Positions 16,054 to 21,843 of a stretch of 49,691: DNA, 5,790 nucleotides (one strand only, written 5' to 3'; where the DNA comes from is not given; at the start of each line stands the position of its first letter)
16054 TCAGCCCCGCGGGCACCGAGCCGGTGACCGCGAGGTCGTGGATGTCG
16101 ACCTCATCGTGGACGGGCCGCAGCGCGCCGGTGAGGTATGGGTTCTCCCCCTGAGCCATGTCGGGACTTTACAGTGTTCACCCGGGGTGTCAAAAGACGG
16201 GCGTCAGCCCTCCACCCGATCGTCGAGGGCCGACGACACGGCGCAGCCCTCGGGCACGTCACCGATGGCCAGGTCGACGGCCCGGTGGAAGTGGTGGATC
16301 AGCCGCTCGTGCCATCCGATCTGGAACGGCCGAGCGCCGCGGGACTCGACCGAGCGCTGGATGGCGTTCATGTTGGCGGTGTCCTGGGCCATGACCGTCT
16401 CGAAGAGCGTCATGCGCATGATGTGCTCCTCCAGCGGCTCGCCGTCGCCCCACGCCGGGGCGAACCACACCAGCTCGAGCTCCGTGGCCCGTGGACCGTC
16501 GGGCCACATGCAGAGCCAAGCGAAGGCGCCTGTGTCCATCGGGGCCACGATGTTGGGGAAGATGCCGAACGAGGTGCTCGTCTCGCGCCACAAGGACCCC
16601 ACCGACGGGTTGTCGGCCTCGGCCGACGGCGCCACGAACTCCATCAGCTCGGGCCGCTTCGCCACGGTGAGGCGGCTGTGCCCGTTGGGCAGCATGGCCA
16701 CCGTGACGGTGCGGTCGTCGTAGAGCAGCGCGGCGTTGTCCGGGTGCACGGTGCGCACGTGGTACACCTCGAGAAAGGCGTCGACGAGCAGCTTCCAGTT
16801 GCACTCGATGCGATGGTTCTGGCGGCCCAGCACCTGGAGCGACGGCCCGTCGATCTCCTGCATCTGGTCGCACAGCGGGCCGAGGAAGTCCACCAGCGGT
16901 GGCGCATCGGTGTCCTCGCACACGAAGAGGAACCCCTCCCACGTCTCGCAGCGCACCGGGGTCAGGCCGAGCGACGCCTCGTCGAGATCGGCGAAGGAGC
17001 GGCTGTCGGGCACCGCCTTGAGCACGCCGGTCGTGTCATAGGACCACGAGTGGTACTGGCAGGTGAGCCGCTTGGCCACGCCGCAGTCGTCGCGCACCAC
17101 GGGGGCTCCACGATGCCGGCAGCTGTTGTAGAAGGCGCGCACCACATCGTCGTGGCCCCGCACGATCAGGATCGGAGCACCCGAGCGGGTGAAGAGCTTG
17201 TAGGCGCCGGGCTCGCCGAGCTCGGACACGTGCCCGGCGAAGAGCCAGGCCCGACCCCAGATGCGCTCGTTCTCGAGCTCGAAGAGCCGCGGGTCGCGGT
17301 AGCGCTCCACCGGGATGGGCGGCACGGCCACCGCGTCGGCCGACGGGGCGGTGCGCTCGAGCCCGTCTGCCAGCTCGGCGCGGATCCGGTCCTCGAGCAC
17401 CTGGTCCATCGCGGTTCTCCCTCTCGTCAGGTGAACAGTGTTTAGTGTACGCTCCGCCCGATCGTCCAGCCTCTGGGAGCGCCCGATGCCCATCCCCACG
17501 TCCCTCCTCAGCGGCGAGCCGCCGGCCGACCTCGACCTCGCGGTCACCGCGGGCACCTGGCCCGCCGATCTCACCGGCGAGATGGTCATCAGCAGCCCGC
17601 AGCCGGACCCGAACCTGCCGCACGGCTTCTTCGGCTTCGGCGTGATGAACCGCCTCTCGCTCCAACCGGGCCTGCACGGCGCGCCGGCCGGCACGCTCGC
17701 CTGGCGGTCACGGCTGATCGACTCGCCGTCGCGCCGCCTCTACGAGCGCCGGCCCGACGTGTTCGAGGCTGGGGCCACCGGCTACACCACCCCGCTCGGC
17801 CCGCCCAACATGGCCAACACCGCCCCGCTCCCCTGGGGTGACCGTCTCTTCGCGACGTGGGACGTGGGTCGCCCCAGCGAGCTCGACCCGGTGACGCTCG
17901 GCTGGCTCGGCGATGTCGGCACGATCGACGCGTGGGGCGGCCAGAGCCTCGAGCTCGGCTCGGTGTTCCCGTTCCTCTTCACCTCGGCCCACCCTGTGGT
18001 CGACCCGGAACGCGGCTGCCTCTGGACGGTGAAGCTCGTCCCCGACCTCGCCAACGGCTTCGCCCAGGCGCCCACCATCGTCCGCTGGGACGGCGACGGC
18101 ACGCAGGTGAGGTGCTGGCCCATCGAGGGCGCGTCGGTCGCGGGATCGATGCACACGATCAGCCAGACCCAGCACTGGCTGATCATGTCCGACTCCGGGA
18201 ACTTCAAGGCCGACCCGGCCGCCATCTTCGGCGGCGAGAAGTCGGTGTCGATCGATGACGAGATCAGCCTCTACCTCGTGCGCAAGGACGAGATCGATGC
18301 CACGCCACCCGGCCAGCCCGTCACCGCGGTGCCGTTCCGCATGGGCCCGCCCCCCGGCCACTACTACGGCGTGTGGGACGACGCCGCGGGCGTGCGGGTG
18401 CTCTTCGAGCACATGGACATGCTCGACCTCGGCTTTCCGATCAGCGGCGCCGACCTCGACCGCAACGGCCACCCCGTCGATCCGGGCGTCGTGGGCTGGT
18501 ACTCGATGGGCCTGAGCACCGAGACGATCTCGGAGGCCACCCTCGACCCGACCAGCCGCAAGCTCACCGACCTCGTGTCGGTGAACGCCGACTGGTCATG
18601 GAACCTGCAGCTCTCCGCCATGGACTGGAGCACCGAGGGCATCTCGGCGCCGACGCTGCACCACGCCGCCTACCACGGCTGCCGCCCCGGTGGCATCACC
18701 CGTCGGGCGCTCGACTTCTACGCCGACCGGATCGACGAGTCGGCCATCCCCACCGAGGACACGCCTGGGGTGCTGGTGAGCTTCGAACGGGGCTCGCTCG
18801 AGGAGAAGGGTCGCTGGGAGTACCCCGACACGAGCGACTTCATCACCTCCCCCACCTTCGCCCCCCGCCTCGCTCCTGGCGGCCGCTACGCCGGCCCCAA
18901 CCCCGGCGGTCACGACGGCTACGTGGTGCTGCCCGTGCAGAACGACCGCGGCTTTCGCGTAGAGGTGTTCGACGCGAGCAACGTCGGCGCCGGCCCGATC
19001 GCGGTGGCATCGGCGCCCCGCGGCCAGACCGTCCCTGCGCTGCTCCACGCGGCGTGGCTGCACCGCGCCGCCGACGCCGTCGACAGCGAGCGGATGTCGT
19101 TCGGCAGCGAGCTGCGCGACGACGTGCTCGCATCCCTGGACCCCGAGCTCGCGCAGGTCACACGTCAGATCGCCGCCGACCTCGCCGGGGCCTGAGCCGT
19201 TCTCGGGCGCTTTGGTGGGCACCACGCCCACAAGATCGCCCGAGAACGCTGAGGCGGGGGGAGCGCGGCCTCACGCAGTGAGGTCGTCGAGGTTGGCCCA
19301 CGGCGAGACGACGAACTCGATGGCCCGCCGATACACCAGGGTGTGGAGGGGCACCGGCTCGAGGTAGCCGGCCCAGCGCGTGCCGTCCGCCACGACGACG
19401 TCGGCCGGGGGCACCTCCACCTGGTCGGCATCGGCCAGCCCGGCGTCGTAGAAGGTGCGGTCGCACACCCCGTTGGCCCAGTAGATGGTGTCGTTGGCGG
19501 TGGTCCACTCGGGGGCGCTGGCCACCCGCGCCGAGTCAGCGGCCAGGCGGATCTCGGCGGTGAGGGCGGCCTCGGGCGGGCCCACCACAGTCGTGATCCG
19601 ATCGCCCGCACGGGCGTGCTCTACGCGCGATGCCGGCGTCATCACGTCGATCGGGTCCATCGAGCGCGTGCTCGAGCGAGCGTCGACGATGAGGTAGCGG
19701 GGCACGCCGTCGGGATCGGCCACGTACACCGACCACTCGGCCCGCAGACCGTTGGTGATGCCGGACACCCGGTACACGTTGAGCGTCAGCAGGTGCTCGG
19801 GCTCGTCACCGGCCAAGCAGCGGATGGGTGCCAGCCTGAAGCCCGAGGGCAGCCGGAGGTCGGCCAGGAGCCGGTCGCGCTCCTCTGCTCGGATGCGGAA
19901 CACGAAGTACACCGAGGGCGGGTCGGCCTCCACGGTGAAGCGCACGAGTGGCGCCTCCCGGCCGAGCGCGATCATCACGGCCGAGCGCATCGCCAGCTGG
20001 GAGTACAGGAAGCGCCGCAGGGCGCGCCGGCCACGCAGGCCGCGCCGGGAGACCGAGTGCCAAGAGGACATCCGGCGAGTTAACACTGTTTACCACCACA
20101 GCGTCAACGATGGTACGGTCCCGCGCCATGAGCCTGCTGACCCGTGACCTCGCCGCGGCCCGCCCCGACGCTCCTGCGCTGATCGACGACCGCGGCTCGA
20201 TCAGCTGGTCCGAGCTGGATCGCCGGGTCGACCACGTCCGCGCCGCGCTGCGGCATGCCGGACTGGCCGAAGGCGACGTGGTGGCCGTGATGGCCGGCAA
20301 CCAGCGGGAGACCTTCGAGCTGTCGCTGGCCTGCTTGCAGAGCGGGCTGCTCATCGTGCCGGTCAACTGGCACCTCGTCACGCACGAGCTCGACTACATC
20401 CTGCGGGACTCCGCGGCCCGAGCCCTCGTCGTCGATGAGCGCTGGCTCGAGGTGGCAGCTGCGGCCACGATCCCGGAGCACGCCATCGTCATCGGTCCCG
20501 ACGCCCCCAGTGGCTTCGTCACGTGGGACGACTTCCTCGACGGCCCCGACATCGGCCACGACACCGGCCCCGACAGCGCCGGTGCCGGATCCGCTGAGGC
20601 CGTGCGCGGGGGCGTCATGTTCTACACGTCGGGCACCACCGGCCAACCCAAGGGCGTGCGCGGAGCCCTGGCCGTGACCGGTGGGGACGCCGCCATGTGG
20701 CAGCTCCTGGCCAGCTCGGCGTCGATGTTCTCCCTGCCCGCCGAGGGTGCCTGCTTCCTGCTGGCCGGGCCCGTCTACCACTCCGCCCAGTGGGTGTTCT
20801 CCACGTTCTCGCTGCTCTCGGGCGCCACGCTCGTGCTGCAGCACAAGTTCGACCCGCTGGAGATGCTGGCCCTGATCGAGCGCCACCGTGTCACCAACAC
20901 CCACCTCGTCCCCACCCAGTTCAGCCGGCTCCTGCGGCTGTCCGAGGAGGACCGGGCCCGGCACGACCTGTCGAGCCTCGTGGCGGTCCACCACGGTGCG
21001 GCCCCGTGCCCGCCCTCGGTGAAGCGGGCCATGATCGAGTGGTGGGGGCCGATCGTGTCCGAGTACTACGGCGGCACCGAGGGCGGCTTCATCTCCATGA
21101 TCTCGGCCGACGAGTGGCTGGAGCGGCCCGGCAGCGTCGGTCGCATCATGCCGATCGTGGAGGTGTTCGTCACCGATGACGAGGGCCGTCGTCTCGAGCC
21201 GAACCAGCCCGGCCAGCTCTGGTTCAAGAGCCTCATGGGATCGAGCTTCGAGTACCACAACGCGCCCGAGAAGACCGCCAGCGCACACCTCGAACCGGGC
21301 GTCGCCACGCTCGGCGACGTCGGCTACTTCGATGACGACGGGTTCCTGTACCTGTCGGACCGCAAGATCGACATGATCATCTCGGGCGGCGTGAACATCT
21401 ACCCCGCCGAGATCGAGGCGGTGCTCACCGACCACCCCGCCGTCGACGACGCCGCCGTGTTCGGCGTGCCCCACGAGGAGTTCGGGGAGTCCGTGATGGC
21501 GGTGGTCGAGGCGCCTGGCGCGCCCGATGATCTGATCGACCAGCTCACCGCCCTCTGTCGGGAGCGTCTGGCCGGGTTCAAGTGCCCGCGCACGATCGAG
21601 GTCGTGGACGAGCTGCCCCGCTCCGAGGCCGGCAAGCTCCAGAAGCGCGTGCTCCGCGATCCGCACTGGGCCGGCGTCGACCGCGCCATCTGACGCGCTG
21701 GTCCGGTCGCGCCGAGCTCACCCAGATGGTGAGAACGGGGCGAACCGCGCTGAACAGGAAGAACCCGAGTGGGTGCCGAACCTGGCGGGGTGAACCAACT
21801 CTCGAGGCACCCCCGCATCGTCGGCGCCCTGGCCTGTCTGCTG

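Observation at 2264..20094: Six copies of a 17-bp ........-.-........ palindrome link three CCO paralogs, a Rieske oxygenase, a P450 operon, an ABC importer and a CoA ligase into one putative TetR regulon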

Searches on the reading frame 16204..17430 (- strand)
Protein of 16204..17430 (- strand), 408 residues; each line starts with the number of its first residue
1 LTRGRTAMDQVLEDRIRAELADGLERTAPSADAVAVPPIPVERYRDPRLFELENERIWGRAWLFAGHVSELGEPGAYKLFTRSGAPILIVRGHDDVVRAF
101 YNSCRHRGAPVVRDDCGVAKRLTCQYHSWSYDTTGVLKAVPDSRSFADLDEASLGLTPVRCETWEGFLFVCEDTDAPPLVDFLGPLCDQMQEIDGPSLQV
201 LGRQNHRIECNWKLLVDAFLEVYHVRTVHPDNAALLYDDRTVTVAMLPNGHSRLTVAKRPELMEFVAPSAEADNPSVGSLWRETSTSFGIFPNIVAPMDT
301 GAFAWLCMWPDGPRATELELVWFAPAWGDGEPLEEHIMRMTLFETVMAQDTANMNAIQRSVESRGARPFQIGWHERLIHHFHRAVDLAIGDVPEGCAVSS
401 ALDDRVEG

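Call 8: search_protein_families(library=pfam, proteins=[window:16204-17430:-])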
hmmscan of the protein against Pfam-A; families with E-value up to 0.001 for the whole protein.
window:16204-17430:- (408 aa): 2 families
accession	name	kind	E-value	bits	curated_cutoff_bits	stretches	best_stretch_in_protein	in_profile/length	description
PF00848.25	Ring_hydroxyl_A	-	7.1e-25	88.6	24.9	1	200-386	6-203/208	Ring hydroxylating alpha subunit (catalytic domain)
PF00355.32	Rieske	-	4.2e-17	62.3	20.3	1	62-145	2-83/88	Rieske [2Fe-2S] domain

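Call 57: search_protein_families(library=ncbifam, proteins=[window:16204-17409:-], max_evalue=0.00001)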
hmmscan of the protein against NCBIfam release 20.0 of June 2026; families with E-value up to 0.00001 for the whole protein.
window:16204-17409:- (401 aa): 5 families
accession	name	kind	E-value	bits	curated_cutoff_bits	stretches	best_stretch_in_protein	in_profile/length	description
NF058607.1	GlBtMonoOxGbcA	equivalog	2.1e-38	131.9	670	1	32-232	33-234/420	glycine betaine monooxygenase oxygenase subunit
NF042946.1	3PPDioc_HcaE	equivalog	1.6e-36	126.3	830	1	36-224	20-216/450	3-phenylpropionate/cinnamic acid dioxygenase subunit alpha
TIGR03228.1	anthran_1_2_A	equivalog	3.2e-29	101.9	671.9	1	35-230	19-221/438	anthranilate 1,2-dioxygenase large subunit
NF041684.1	ant_diox_AndAc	equivalog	2.4e-27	95.6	750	1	32-222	23-222/418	anthranilate 1,2-dioxygenase large subunit AndAc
TIGR03229.1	benzo_1_2_benA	equivalog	5.1e-26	91.5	780.95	1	36-228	20-221/433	benzoate 1,2-dioxygenase large subunit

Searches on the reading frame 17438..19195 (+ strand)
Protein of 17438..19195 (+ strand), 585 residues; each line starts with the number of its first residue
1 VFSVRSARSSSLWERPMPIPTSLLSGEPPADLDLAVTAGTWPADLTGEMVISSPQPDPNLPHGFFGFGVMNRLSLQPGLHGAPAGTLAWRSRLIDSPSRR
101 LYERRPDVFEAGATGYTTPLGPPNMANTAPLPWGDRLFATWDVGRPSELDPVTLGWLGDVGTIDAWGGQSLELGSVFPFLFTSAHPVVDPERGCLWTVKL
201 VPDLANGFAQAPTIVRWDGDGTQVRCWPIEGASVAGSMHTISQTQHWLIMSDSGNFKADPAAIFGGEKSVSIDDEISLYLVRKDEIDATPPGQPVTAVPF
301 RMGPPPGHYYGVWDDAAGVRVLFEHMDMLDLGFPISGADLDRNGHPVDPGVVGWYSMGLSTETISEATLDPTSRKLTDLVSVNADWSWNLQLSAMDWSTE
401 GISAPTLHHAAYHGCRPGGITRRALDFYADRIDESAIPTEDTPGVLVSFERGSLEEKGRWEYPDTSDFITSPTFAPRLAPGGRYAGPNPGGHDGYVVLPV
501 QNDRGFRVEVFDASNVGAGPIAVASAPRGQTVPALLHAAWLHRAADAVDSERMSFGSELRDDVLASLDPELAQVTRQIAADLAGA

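Call 8: search_protein_families(library=pfam, proteins=[window:17438-19195:+])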
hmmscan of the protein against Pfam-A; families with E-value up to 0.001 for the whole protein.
window:17438-19195:+ (585 aa): 1 family
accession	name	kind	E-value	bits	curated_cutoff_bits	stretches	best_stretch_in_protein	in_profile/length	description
PF03055.21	RPE65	-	2.5e-24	86.6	27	1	28-541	8-468/469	Retinal pigment epithelial membrane protein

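Call 57: search_protein_families(library=ncbifam, proteins=[window:17486-19195:+], max_evalue=0.00001)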
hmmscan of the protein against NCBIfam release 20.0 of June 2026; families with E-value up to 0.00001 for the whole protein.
window:17486-19195:+ (569 aa): 0 families

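Call 72: find_homologous_proteins(query=window:17486-19195:+, max_evalue=1e-50)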
Query window:17486-19195:+ (569 aa): 646 proteins with E <= 1e-50 among 8000 candidates; the best 120 are listed.
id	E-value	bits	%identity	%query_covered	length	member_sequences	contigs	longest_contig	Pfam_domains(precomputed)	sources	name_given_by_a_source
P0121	0.0e+0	1228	92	100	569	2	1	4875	PF03055.22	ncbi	-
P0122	0.0e+0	1226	92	99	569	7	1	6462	PF03055.22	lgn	-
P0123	0.0e+0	1110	84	99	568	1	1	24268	PF03055.22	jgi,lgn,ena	-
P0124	0.0e+0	1105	83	98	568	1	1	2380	PF03055.22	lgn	-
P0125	0.0e+0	1098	82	100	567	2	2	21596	PF03055.22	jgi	-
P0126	0.0e+0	1083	81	100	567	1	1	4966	PF03055.22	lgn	-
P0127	0.0e+0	1083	81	100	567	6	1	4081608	PF03055.22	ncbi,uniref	ncbi:carotenoid oxygenase family protein [Actinospongicola halichondriae]|uniref:carotenoid oxygenas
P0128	0.0e+0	1077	80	100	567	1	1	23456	PF03055.22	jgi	-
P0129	0.0e+0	1076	81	100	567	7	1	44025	PF03055.22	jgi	jgi:all-trans-8'-apo-beta-carotenal 15,15'-oxygenase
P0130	0.0e+0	1067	79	99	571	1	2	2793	PF03055.22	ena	-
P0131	0.0e+0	1016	76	100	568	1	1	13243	PF03055.22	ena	-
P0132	1.1e-290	984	81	91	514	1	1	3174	PF03055.22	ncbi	ncbi:MAG: carotenoid oxygenase family protein, partial [Acidimicrobiales bacterium]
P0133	1.2e-287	974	72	100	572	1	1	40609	PF03055.22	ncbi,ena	-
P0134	2.2e-286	969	73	100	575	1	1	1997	PF03055.22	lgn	-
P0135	1.8e-285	966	73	99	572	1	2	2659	PF03055.22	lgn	-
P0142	6.4e-256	869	68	97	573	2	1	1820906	PF03055.22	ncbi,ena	-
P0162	1.1e-204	700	54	99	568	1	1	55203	PF03055.22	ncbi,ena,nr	ncbi:MAG TPA: carotenoid oxygenase family protein [Aquihabitans sp.]|nr:carotenoid oxygenase family 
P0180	7.7e-202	690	53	99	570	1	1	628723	PF03055.22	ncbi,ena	-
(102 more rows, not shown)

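Call 73: find_encoding_contigs(protein=P0127, flank=10000, max_places=1)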
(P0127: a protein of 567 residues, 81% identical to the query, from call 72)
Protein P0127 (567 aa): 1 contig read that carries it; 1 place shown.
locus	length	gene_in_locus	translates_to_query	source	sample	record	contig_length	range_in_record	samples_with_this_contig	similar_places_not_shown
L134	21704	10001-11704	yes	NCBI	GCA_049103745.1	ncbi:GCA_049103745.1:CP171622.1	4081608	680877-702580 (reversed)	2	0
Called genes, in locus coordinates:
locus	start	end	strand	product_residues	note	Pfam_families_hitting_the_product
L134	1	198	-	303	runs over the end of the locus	PF02653:BPD_transp_2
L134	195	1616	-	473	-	PF13458:Peripla_BP_6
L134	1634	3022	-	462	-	PF03055:RPE65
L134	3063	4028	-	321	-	PF04909:Amidohydro_2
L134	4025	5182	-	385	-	PF00067:p450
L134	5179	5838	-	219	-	PF06283:ThuA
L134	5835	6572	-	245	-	PF00106:adh_short, PF01370:Epimerase (weak), PF08659:KR (faint), PF13561:adh_short_C2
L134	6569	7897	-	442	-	PF01979:Amidohydro_1, PF07969:Amidohydro_3 (weak)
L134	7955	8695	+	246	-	PF00106:adh_short, PF13561:adh_short_C2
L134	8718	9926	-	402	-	PF00355:Rieske, PF00848:Ring_hydroxyl_A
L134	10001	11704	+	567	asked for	PF03055:RPE65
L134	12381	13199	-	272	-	-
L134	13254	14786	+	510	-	PF00501:AMP-binding, PF13193:AMP-binding_C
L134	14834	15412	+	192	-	PF00440:TetR_N (faint), PF13305:TetR_C_33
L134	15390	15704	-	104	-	-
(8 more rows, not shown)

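Call 74: find_encoding_contigs(protein=P0142, flank=10000, max_places=1)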
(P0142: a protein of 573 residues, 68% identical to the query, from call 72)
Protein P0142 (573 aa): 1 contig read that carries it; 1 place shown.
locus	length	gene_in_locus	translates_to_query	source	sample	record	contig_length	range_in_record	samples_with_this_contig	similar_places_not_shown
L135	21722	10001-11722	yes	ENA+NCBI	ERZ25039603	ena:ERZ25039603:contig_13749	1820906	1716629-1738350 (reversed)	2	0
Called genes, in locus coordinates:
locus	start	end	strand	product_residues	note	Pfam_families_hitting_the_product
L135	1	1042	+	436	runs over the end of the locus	PF13458:Peripla_BP_6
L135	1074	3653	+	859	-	PF02653:BPD_transp_2, PF00440:TetR_N, PF13305:TetR_C_33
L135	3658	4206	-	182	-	PF04909:Amidohydro_2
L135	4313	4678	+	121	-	-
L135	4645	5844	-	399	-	PF00067:p450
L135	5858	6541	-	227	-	PF06283:ThuA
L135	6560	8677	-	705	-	PF01979:Amidohydro_1, PF07969:Amidohydro_3 (weak), PF00106:adh_short, PF13561:adh_short_C2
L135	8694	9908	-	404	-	PF00355:Rieske, PF00848:Ring_hydroxyl_A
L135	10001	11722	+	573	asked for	PF03055:RPE65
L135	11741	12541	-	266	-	-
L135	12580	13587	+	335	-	-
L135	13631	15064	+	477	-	PF03055:RPE65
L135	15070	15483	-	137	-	PF12900:Pyridox_ox_2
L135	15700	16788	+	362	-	PF01594:AI-2E_transport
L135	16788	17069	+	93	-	PF03819:MazG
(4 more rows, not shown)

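Call 75: find_encoding_contigs(protein=P0162, flank=10000, max_places=1)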
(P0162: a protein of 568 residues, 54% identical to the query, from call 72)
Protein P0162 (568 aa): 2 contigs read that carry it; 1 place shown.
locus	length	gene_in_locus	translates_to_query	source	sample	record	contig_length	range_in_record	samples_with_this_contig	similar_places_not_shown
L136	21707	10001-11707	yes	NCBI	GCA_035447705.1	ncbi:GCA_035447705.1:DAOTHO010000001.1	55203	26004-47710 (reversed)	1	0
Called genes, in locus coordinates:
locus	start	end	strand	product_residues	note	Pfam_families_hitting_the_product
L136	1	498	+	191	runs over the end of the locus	PF00440:TetR_N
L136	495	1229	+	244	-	PF06314:ADC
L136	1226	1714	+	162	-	PF13622:4HBT_3 (weak), PF03061:4HBT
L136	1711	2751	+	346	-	PF00355:Rieske, PF19298:KshA_C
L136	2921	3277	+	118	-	-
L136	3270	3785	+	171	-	PF00383:dCMP_cyt_deam_1, PF14437:MafB19-deam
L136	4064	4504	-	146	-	PF01850:PIN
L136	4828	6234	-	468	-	PF13238:AAA_18, PF13671:AAA_33, PF02016:Peptidase_S66, PF17676:Peptidase_S66C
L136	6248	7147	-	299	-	-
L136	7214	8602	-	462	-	-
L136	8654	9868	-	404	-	PF00355:Rieske, PF00848:Ring_hydroxyl_A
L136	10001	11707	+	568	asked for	PF03055:RPE65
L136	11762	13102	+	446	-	PF07969:Amidohydro_3 (weak), PF01979:Amidohydro_1, PF07969:Amidohydro_3 (weak)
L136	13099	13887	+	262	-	PF00106:adh_short, PF08659:KR, PF13561:adh_short_C2, PF23441:SDR (weak)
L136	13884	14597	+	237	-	PF06283:ThuA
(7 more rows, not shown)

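Call 76: find_encoding_contigs(protein=P0180, flank=10000, max_places=1)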
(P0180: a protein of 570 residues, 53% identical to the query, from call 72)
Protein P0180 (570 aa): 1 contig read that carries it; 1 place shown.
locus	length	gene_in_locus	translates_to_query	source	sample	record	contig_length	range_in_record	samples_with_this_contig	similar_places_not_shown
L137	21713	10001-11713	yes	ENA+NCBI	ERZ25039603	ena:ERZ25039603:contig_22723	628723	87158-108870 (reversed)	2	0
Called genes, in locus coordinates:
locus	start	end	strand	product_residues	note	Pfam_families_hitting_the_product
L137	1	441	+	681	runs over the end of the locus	PF01757:Acyl_transf_3, PF00657:Lipase_GDSL (weak), PF13472:Lipase_GDSL_2, PF04311:DUF459 (weak)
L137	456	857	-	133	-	PF10604:Polyketide_cyc2, PF08327:AHSA1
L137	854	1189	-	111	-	PF12840:HTH_20, PF01022:HTH_5, PF12802:MarR_2 (weak)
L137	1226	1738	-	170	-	PF13302:Acetyltransf_3, PF00583:Acetyltransf_1, PF13508:Acetyltransf_7 (weak)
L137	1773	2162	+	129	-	PF04237:YjbR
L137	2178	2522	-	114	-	PF03061:4HBT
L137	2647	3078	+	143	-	PF12172:zf-ChsH2, PF01796:OB_ChsH2_C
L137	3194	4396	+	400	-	PF00108:Thiolase_N, PF00109:ketoacyl-synt (weak), PF22691:Thiolase_C_1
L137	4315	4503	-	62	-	-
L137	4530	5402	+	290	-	PF06966:DUF1295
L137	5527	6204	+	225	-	PF00300:His_Phos_1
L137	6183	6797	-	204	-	-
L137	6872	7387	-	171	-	PF13671:AAA_33 (weak)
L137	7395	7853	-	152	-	PF01575:MaoC_dehydratas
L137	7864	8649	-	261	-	PF00106:adh_short, PF08659:KR, PF13561:adh_short_C2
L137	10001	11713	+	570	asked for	PF03055:RPE65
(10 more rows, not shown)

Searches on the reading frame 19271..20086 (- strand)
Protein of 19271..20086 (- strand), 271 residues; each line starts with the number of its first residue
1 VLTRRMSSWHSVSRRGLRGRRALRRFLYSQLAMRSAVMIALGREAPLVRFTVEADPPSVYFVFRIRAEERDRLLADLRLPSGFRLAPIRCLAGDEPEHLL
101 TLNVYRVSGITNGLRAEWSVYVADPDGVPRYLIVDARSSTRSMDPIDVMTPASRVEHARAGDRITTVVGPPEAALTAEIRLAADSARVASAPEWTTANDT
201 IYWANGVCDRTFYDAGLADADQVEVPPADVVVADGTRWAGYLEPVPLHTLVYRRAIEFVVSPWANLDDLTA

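Call 8: search_protein_families(library=pfam, proteins=[window:19271-20086:-])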
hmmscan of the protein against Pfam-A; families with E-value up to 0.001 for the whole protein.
window:19271-20086:- (271 aa): 0 families

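Call 37: search_protein_families(library=pfam, proteins=[window:19271-20071:-], max_evalue=0.01)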
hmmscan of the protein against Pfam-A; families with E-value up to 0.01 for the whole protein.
window:19271-20071:- (266 aa): 0 families

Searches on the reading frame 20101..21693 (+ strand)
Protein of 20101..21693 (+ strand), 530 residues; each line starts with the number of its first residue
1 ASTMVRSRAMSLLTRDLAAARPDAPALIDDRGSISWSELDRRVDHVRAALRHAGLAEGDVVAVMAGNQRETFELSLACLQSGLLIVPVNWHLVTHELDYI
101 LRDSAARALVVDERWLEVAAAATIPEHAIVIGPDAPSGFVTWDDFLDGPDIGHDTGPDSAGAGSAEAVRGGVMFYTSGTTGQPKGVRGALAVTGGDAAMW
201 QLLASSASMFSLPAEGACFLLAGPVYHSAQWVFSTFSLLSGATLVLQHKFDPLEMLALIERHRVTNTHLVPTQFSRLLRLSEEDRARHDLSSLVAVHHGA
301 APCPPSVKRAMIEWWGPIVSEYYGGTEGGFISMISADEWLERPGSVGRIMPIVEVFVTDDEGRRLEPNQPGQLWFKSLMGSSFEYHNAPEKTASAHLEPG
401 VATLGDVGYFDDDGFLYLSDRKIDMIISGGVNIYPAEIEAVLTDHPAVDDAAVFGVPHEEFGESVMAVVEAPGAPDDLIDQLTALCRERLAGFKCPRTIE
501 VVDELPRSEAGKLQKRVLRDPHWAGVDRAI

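Call 8: search_protein_families(library=pfam, proteins=[window:20101-21693:+])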
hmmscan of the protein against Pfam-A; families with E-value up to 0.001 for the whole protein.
window:20101-21693:+ (530 aa): 2 families
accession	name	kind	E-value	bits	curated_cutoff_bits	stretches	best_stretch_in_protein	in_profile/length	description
PF00501.34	AMP-binding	-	3e-68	230.8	29.9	1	18-377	5-376/384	AMP-binding enzyme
PF13193.12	AMP-binding_C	-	3.9e-20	73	24.5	1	437-512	1-76/76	AMP-binding enzyme C-terminal domain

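Call 57: search_protein_families(library=ncbifam, proteins=[window:20110-21693:+], max_evalue=0.00001)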
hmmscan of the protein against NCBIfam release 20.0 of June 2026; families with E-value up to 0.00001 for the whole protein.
window:20110-21693:+ (527 aa): 101 families (the best 25 are shown)
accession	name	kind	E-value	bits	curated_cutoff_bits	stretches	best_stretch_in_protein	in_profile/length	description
NF009071.0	PRK12406.1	subfamily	2.8e-147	491.2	701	1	25-527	7-510/510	acyl-CoA synthetase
NF038341.1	ligase_FadD4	exception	1.8e-133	445.6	850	1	15-515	7-500/506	fatty-acid--CoA ligase FadD4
NF009929.0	PRK13390.1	equivalog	2.3e-113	379.3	951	1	17-516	9-501/501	acyl-CoA synthetase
NF004837.0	PRK06187.1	subfamily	1.8e-106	356.5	476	1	11-523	14-526/531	long-chain-fatty-acid--CoA ligase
NF006182.0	PRK08316.1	subfamily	9.4e-88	295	663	1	3-518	9-516/523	fatty acyl-CoA synthetase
NF004797.0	PRK06145.1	equivalog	5.1e-86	289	850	1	15-517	12-493/499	acyl-CoA synthetase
NF005801.1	PRK07656.1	equivalog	1.4e-78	264.8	657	1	11-516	7-500/500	FadD3 family acyl-CoA ligase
NF005863.0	PRK07798.1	subfamily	1.7e-77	261.2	543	1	10-513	9-525/540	acyl-CoA synthetase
NF005676.0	PRK07470.1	equivalog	5e-73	246.5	774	1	3-517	16-527/544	acyl-CoA synthetase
NF005307.0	PRK06839.1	equivalog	7.8e-73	245.8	748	1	15-515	12-489/496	o-succinylbenzoate--CoA ligase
NF002966.0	PRK03640.1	equivalog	7.9e-73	245.7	556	2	170-517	146-478/483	o-succinylbenzoate--CoA ligase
NF006572.0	PRK09088.1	equivalog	1.1e-72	245.3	696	1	15-517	11-485/491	acyl-CoA synthetase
NF052269.1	Staph_lig_FadD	equivalog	4.6e-72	243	650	1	19-515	14-489/499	long-chain-fatty-acid--CoA ligase FadD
NF005702.0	PRK07514.1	subfamily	1.5e-71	241.3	558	1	20-519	18-500/506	malonyl-CoA synthase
NF005859.1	PRK07788.1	exception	3.9e-71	240.2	875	1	15-517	68-556/560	long-chain-fatty-acid--CoA ligase FadD2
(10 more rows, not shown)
